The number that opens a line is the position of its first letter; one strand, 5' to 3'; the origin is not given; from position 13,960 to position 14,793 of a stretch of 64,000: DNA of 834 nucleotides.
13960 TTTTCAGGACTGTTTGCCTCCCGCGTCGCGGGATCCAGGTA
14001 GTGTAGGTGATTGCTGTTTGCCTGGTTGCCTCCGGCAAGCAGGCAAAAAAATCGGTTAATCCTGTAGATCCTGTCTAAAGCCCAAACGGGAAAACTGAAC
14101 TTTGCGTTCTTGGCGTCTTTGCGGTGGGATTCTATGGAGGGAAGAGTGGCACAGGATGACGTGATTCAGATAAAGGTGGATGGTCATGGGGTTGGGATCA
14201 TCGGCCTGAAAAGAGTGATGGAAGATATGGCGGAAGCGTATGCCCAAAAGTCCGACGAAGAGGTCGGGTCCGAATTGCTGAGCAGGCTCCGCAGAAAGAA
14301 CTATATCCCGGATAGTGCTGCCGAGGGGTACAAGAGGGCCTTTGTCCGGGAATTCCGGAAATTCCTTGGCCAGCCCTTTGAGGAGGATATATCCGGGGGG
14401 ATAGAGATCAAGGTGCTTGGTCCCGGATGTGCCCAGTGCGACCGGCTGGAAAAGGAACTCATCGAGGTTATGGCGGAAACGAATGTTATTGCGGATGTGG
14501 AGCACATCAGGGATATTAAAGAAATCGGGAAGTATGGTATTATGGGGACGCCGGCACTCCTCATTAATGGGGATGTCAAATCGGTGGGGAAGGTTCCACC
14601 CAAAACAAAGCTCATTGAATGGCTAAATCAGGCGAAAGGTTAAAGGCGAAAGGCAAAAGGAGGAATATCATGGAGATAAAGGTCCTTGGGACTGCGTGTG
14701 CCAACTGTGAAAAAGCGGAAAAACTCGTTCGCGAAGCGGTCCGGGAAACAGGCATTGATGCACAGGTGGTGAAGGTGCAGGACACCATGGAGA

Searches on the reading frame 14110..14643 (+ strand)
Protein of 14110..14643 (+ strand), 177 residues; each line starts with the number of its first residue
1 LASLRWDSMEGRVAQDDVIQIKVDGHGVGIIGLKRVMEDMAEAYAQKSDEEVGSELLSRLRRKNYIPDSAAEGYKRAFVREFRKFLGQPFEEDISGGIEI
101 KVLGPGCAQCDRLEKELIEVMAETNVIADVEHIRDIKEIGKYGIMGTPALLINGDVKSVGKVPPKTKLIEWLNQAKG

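Call 9: search_protein_families(library=pfam, proteins=[window:14110-14643:+], max_evalue=0.001)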
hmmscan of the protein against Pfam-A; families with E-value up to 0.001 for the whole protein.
window:14110-14643:+ (177 aa): 1 family
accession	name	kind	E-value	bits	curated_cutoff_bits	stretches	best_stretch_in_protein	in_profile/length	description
PF13192.12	Thioredoxin_3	-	1e-23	83.6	24.8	1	99-172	2-75/76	Thioredoxin domain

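Call 68: search_protein_families(library=ncbifam, proteins=[window:14110-14643:+], max_evalue=0.00001)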
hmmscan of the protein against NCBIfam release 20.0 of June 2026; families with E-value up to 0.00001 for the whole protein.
window:14110-14643:+ (177 aa): 2 families
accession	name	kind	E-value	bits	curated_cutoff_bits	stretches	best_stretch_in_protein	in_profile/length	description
TIGR00412.2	redox_disulf_2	subfamily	2.8e-24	85.3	62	1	99-173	1-75/75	MTH895/ArsE family thioredoxin-like protein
TIGR00411.1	redox_disulf_1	equivalog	9.5e-10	38.4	92.75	1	104-174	8-80/82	MJ0307 family thioredoxin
